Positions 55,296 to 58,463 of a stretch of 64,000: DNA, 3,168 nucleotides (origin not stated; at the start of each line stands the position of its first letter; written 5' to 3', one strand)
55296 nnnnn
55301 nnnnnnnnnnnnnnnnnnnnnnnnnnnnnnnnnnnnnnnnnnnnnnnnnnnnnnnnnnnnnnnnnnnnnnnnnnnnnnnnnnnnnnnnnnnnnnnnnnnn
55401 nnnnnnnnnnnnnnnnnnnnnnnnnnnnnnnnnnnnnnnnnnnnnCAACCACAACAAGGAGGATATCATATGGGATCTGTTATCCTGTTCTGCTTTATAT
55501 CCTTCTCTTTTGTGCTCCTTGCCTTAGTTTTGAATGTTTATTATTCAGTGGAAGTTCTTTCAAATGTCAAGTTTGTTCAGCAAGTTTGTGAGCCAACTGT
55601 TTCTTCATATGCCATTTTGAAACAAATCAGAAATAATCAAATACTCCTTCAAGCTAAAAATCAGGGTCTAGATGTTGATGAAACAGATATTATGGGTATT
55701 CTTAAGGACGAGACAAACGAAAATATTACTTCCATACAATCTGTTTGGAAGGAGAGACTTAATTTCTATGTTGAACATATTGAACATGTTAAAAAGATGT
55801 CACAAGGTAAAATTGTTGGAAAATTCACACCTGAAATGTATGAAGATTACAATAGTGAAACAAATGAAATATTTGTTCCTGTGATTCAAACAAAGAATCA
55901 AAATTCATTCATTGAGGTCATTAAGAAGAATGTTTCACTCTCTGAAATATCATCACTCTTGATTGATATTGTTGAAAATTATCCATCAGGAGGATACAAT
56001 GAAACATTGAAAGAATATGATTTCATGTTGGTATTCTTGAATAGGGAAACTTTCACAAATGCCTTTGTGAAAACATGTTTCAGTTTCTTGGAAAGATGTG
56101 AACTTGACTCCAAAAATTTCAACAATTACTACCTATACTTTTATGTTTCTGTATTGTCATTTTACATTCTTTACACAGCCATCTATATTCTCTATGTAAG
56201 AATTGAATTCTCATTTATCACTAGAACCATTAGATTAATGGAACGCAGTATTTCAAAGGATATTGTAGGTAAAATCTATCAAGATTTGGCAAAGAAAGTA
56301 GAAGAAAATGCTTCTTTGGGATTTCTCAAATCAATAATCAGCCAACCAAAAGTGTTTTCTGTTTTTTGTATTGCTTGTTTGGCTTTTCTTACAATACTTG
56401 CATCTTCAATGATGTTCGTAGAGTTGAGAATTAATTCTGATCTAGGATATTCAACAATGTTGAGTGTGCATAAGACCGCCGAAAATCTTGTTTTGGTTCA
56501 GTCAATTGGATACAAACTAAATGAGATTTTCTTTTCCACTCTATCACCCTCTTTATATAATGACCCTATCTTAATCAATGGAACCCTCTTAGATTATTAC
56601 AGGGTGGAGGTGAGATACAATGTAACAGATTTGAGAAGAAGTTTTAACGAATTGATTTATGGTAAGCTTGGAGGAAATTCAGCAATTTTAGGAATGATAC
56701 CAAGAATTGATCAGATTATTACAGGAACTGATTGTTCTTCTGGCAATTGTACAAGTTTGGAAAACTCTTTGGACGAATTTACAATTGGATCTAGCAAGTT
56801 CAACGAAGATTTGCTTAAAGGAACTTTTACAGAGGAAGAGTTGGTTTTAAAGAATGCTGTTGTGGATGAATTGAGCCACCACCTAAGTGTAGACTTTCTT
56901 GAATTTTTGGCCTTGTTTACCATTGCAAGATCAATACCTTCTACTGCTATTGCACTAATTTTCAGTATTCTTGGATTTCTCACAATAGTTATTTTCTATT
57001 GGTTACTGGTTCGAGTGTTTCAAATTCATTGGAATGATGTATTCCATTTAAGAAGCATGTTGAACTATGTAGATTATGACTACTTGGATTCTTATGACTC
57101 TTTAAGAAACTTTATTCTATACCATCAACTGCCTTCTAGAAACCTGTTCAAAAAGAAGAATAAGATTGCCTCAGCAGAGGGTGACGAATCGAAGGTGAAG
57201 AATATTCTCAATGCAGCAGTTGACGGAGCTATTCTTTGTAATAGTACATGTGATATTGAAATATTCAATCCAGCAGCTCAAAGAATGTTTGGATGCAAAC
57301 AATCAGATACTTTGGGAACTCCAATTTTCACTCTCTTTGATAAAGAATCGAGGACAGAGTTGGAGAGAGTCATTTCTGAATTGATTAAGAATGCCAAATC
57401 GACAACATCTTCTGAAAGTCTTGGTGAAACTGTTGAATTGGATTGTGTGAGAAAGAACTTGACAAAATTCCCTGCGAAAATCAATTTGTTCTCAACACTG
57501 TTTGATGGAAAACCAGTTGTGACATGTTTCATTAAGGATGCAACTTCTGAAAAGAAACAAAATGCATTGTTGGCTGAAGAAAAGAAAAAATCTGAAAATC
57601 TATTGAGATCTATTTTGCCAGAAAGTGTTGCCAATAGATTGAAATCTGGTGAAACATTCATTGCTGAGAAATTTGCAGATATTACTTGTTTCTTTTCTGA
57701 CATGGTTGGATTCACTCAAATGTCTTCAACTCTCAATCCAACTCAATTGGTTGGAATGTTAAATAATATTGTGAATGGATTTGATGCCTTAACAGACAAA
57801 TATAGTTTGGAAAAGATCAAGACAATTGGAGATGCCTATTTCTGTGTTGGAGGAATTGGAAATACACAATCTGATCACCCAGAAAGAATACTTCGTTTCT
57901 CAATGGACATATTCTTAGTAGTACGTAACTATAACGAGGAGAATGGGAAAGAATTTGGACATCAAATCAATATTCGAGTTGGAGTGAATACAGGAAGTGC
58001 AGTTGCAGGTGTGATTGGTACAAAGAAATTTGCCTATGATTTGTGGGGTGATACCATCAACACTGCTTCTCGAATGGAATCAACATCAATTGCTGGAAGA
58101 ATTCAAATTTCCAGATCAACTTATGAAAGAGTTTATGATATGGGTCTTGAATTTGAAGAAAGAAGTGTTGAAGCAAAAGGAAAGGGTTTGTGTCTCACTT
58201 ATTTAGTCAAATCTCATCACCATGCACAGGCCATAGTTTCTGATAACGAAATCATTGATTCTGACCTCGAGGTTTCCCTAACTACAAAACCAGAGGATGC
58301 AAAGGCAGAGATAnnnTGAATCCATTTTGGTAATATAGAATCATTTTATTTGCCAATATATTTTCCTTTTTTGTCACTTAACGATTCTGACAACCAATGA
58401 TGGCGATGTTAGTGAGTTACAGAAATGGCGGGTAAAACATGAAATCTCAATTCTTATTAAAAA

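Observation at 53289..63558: Head-to-tail tandem pair of PAS-adenylyl-cyclase receptor genes with a patchwork of near-identical and diverged segments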

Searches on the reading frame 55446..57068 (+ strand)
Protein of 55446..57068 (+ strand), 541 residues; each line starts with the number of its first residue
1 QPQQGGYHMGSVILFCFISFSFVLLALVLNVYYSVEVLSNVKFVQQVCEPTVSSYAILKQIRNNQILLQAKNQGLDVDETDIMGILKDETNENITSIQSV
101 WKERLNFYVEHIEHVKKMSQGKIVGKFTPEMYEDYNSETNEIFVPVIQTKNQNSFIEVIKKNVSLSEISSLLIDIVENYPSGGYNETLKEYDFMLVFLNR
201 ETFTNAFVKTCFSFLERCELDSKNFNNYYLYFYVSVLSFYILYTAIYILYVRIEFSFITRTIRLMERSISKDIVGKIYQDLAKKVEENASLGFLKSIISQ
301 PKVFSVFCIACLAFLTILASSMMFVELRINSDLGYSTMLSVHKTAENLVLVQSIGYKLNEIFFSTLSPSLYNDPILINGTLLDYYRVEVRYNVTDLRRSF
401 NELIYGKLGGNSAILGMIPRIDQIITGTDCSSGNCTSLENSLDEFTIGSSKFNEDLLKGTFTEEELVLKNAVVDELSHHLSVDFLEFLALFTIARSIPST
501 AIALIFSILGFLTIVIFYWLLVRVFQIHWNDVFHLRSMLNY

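Call 50: predict_structure(alignment_id=A2)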
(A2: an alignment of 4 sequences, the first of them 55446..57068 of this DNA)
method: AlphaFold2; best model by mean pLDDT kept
length: 541 residues; sequences in the alignment: 4
mean_pLDDT: 71.2   pTM: 0.67
mean pLDDT of the five models: 71.2, 66.5, 64.6, 62.5, 45.9
residues with pLDDT >= 90: 36; 70-90: 286; 50-70: 146; < 50: 73
segments of 3 or more residues with pLDDT < 50: 1-4, 76-100, 148-156, 286-299, 372-376, 408-412
pLDDT, mean of each block of 10 residues (from residue 1): 57 89 91 82 78 74 68 51 35 41 60 68 58 73 56 53 76 64 56 62 78 86 76 88 88 73 59 54 46 45 80 91 87 85 88 85 69 52 81 88 67 61 66 64 88 82 73 80 82 81 90 90 75 61 52
secondary structure, 60 per line:
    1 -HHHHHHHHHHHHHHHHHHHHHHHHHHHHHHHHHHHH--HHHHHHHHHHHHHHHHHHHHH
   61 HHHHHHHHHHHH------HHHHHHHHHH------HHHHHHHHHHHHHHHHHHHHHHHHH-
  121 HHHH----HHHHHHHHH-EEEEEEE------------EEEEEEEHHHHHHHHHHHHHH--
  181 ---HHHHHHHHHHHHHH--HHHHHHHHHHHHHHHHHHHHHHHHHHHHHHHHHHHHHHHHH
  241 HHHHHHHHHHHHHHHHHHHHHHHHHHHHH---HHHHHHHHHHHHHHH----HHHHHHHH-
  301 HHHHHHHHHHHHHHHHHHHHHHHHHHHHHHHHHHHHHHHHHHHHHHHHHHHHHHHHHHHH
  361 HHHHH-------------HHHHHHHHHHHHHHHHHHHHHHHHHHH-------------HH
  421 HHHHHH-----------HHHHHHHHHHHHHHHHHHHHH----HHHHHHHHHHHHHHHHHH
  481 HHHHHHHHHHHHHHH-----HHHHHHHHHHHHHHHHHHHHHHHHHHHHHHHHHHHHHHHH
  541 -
elements in order: H2-37 H40-72 H79-88 H95-119 H121-124 H129-137 E139-145 E158-164 H165-178 H184-197 H200-269 H273-287 H292-299 H301-365 H379-405 H419-426 H438-458 H463-495 H501-540

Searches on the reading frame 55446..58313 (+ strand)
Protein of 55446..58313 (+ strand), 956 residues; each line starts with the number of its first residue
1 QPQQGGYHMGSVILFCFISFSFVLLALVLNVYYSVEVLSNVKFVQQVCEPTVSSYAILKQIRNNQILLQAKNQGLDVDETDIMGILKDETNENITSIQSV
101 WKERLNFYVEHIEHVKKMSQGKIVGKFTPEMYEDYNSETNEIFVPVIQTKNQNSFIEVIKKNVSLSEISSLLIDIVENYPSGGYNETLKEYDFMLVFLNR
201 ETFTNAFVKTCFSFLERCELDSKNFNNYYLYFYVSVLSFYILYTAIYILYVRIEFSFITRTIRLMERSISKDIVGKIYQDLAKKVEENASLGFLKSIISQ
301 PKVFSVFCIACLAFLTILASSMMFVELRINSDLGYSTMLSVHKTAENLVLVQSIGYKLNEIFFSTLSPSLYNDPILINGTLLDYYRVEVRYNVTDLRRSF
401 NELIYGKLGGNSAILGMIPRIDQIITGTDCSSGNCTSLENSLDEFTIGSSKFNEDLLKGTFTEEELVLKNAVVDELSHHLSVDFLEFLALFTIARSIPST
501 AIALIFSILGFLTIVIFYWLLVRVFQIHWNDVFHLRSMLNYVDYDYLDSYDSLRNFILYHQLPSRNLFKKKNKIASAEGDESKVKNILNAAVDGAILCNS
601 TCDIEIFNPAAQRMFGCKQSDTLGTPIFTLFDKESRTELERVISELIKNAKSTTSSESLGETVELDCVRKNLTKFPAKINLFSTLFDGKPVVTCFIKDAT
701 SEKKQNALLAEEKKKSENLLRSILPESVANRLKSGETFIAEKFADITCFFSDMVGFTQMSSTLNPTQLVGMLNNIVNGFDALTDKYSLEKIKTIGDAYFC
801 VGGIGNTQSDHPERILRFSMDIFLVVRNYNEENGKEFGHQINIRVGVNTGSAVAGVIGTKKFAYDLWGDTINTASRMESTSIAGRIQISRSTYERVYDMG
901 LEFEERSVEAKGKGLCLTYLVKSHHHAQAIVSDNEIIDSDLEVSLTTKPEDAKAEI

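Call 49: find_related_loci(query=window:55446-58313:+, collection=metagenome_contigs, flank=8000)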
Query window:55446-58313:+ (956 aa) in metagenome_contigs; peptide patterns used: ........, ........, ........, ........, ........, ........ (x = any residue, [..] = any of these).
127 stretches matched a pattern; 1 encode a relative of the query (tblastn E <= 1e-3); 1 distinct loci.
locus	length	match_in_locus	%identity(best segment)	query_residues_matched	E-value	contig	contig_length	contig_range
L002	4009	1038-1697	46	702-921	3e-54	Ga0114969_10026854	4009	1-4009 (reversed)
